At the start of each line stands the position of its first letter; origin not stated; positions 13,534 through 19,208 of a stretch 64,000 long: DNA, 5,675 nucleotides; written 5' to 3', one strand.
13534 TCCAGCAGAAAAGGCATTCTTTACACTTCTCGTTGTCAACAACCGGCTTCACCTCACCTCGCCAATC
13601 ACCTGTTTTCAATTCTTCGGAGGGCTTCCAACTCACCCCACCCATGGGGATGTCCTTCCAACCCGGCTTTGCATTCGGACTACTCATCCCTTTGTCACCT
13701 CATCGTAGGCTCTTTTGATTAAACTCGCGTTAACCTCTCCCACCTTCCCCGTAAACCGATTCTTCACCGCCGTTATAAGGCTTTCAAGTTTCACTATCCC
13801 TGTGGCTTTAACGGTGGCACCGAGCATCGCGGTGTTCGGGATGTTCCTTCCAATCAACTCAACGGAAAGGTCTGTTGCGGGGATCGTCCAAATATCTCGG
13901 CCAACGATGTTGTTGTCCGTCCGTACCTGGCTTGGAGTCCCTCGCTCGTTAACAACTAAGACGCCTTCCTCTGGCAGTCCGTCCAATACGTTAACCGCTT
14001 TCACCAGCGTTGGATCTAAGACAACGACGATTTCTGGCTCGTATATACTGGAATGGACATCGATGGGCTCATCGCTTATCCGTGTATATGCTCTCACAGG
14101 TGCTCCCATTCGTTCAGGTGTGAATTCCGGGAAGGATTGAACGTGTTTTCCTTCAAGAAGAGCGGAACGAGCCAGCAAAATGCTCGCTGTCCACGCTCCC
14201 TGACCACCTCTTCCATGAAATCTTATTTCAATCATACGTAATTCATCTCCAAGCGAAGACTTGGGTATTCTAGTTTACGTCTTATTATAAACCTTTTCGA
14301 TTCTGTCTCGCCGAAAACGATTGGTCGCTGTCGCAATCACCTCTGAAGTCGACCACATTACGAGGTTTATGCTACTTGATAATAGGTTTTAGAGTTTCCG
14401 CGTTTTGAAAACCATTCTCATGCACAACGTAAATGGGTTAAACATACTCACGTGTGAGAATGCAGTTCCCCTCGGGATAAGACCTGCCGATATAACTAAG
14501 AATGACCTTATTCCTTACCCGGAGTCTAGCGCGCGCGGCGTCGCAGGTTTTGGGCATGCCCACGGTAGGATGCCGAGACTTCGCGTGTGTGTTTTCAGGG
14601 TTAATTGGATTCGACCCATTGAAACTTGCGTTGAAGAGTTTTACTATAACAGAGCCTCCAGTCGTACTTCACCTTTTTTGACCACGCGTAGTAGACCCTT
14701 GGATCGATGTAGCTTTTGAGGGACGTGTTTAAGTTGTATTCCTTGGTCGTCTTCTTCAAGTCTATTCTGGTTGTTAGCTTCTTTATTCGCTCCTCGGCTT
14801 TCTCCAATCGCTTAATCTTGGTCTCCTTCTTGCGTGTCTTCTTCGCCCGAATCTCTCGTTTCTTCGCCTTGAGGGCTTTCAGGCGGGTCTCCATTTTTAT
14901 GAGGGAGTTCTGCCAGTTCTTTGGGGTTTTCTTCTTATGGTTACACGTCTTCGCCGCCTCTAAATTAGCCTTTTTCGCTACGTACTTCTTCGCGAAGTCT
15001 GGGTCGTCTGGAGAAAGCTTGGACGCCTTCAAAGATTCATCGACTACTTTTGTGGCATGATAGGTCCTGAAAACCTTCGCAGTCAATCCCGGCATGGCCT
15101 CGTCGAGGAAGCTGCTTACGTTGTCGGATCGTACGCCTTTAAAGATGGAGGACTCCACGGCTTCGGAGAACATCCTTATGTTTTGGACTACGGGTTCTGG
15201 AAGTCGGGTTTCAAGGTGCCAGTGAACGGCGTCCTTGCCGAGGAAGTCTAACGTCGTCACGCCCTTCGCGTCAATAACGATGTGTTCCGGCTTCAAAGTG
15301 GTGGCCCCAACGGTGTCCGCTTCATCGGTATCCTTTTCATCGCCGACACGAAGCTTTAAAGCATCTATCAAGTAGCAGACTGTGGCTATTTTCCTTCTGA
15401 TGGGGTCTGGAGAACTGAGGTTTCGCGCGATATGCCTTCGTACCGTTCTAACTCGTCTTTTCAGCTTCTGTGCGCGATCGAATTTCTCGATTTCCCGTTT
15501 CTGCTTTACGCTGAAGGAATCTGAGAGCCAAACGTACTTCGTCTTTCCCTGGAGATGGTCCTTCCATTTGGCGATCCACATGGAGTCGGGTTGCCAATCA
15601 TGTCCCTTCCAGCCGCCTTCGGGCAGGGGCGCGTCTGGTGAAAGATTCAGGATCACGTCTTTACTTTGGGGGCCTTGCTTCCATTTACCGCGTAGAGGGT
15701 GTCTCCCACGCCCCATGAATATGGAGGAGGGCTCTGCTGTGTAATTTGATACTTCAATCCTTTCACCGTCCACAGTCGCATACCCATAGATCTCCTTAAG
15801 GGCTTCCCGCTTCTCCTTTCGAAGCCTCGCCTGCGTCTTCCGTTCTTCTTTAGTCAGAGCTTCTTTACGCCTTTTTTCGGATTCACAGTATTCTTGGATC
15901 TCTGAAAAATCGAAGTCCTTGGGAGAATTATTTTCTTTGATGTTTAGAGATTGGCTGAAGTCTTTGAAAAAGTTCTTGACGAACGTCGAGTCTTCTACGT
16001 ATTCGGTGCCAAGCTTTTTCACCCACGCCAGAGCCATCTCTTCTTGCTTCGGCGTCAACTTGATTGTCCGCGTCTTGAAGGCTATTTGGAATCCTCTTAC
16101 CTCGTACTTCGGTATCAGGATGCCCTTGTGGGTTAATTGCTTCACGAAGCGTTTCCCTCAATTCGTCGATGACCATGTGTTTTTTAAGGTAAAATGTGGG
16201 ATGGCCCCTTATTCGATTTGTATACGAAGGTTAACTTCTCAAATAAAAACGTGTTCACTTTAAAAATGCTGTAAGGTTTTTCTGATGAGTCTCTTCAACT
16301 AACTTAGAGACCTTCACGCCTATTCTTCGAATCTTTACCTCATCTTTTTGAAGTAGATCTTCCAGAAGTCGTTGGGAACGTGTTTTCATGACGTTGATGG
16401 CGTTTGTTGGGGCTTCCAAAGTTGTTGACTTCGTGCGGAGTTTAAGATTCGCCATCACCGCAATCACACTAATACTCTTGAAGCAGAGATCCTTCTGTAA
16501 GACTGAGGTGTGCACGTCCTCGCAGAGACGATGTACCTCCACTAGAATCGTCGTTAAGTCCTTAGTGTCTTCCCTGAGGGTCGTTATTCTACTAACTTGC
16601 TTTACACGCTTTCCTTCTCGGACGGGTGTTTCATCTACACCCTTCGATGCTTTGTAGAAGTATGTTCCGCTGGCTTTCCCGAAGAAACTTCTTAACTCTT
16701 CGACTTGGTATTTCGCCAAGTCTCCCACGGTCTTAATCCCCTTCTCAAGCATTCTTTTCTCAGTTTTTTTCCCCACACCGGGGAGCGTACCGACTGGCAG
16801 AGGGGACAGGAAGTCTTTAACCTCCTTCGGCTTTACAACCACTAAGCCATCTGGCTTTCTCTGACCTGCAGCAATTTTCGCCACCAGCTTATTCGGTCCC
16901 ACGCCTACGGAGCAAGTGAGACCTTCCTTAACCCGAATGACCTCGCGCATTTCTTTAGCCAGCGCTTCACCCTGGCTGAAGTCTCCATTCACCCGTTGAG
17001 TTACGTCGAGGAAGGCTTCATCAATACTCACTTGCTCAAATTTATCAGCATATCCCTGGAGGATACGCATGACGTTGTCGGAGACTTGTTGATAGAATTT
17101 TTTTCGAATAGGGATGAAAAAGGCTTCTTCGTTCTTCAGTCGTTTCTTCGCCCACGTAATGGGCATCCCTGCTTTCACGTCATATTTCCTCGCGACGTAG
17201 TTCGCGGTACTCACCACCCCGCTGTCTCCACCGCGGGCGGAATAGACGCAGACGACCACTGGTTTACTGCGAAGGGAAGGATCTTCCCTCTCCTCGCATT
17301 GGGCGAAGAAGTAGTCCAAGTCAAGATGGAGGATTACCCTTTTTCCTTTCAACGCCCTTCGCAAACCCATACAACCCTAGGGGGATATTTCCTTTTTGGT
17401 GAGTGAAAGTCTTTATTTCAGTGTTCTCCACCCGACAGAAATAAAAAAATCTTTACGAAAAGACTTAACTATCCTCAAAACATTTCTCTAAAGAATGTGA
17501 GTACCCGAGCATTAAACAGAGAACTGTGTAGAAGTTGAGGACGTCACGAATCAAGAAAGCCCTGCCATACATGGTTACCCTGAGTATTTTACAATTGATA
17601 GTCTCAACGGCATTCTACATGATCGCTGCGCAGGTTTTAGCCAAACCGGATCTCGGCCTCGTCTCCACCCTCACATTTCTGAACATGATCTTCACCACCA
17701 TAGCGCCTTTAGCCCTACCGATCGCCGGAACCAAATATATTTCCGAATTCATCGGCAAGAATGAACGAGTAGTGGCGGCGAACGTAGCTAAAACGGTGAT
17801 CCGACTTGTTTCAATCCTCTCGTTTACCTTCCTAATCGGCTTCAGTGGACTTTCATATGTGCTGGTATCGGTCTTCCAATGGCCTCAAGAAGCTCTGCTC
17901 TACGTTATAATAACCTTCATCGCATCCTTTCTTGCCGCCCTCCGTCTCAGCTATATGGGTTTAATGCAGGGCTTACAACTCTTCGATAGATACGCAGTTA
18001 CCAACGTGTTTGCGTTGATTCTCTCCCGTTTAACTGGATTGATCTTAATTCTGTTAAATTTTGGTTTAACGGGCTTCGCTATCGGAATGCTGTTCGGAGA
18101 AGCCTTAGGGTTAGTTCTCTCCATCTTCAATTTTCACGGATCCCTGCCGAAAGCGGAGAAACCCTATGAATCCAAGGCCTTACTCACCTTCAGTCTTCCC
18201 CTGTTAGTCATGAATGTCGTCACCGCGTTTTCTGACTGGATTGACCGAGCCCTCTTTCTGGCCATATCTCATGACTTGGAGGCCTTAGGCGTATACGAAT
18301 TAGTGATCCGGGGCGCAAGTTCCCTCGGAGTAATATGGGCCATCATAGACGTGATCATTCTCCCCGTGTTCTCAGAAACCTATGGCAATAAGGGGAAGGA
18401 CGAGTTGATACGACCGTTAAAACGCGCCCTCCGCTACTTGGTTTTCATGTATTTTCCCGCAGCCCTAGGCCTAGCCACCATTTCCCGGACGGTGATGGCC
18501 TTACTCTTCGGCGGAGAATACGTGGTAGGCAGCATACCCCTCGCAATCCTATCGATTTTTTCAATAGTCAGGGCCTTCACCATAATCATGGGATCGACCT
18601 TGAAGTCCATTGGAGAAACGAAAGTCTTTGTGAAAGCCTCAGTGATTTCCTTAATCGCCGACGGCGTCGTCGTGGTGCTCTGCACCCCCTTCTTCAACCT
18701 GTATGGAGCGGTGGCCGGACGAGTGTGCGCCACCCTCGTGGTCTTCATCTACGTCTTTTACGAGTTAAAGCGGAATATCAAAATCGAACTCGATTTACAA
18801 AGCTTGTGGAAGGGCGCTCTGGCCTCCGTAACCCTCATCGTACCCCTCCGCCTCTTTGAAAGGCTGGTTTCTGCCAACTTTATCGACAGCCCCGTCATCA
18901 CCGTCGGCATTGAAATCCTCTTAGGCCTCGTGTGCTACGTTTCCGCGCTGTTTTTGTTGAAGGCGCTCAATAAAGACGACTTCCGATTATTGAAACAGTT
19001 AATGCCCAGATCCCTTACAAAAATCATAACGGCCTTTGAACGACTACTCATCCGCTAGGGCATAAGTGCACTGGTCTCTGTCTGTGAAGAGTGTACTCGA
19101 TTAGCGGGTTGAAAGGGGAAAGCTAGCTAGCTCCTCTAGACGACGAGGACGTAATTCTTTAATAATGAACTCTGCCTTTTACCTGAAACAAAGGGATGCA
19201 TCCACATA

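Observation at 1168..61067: Self-complementary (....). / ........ tracts at 16 intergenic sites, absent from genes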

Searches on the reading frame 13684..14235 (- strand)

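Call 39: search_protein_families(library=pfam, proteins=[window:13684-14235:-], max_evalue=0.01)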
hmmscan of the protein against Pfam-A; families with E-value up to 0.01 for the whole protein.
window:13684-14235:- (183 aa): 1 family
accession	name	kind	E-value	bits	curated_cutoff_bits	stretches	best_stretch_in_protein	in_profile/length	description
PF01558.24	POR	-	1.2e-41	143.2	27.4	1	10-178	1-173/173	Pyruvate ferredoxin/flavodoxin oxidoreductase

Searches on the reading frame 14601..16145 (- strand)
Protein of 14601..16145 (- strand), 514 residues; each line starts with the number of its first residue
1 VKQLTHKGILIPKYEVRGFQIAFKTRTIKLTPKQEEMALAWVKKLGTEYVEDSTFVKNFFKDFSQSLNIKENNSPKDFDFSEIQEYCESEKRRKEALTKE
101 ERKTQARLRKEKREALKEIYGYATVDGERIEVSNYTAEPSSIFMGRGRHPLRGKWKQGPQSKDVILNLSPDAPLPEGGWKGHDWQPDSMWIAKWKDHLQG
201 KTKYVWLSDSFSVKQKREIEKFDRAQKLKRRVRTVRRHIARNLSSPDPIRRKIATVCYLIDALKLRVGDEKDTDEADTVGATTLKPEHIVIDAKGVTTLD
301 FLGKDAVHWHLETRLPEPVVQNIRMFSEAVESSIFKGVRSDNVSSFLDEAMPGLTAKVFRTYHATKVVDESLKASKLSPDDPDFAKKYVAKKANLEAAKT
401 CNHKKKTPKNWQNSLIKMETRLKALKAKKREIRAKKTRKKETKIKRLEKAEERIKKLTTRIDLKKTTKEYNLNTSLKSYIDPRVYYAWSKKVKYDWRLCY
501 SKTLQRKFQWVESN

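Call 7: search_protein_families(library=pfam, proteins=[window:14601-16145:-])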
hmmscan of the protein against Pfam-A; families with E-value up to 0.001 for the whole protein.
window:14601-16145:- (514 aa): 3 families
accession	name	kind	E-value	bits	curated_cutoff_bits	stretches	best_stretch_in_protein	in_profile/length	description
PF01028.25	Topoisom_I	-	4.3e-61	206.6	23.7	1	212-434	3-226/228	Eukaryotic DNA topoisomerase I, catalytic core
PF02919.20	Topoisom_I_N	-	2.5e-51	174.7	25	1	2-207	4-213/213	Eukaryotic DNA topoisomerase I, DNA binding fragment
PF14370.11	Topo_C_assoc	-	8.5e-19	67.6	25.1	1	451-512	1-62/70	C-terminal topoisomerase domain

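Call 13: find_encoding_contigs(protein=window:14601-16145:-, flank=10000, max_places=10)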
Protein window:14601-16145:- (514 aa): no gene with exactly this product is on record in the collection.

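Call 18: find_related_loci(query=window:14601-16145:-, collection=metagenome_contigs, flank=10000)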
Query window:14601-16145:- (514 aa) in metagenome_contigs; peptide patterns used: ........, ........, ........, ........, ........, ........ (x = any residue, [..] = any of these).
205 stretches matched a pattern; 68 encode a relative of the query (tblastn E <= 1e-3); 68 distinct loci.
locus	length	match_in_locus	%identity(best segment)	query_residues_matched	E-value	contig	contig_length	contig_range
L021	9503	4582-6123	90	1-514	0e+0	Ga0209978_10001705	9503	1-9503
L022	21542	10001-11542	72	1-514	0e+0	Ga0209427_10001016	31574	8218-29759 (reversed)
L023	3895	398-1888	60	1-514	0e+0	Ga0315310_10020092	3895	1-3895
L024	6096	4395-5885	60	1-514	0e+0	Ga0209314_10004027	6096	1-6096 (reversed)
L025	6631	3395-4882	61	1-512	0e+0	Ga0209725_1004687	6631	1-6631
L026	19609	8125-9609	60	1-512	0e+0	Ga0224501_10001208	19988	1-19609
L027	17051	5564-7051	60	1-512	0e+0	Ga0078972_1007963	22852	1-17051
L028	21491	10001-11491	59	1-513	0e+0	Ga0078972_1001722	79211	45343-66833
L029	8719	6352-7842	59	1-513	0e+0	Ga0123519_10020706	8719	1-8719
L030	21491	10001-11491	59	1-513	0e+0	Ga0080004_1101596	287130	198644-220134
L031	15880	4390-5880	59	1-513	0e+0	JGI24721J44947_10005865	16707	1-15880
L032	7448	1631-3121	59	1-513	0e+0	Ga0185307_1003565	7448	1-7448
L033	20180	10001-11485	59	1-512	0e+0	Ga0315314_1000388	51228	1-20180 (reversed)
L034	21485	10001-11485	59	1-512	0e+0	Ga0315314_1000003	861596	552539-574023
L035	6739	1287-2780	58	1-514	0e+0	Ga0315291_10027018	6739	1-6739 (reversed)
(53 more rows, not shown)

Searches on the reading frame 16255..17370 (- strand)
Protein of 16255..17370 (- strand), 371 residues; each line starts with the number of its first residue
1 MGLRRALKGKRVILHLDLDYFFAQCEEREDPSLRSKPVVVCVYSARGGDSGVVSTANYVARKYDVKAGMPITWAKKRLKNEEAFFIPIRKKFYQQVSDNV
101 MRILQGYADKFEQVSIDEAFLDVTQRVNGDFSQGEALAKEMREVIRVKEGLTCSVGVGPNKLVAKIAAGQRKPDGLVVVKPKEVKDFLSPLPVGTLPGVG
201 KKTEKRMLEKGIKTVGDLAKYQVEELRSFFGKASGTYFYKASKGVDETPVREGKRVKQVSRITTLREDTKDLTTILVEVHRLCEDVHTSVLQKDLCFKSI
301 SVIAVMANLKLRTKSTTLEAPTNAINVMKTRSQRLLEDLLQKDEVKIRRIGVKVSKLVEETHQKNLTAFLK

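Call 14: find_encoding_contigs(protein=window:16255-17370:-, flank=10000, max_places=10)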
Protein window:16255-17370:- (371 aa): 1 contig read that carries it; 1 place shown.
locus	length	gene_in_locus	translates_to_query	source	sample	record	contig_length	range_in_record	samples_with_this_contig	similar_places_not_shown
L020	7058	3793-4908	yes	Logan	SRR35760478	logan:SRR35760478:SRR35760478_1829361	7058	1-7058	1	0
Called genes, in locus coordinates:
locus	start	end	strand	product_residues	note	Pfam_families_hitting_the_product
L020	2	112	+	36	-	?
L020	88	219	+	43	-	-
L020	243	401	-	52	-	-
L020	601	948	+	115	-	PF09921:DUF2153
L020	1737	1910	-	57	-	-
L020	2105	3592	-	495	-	PF01943:Polysacc_synt (weak), PF13440:Polysacc_synt_3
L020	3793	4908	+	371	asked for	PF00817:IMS, PF11798:IMS_HHH, PF14520:HHH_5 (weak), PF21704:POLH-Rev1_HhH (faint), PF21999:IMS_HHH_1, PF11799:IMS_C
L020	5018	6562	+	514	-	PF02919:Topoisom_I_N, PF01028:Topoisom_I, PF14370:Topo_C_assoc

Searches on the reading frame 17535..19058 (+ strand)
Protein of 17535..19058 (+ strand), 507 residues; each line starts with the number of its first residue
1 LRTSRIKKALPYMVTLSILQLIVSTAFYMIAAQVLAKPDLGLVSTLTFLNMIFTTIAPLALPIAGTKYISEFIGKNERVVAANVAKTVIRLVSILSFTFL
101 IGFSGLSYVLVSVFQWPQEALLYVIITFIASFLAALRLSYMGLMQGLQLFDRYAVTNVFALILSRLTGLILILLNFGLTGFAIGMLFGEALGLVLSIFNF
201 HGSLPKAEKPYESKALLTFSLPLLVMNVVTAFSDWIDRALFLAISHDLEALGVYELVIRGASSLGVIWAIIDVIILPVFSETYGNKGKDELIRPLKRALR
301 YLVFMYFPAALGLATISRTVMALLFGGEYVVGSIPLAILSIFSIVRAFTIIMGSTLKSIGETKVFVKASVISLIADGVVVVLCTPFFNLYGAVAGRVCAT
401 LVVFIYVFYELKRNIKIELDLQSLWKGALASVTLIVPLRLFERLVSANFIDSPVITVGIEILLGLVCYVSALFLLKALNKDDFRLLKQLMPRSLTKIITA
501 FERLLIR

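Call 7: search_protein_families(library=pfam, proteins=[window:17535-19058:+])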
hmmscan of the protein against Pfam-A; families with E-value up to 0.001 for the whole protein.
window:17535-19058:+ (507 aa): 3 families
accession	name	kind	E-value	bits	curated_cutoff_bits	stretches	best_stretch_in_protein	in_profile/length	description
PF13440.11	Polysacc_synt_3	-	2.3e-12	47.2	23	1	69-329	32-288/293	Polysaccharide biosynthesis protein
PF01943.22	Polysacc_synt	-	3.3e-07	30.5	28.2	1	13-282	8-273/274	Polysaccharide biosynthesis protein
PF03023.19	MurJ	-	0.00024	20.3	27.4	1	78-436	49-420/451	Lipid II flippase MurJ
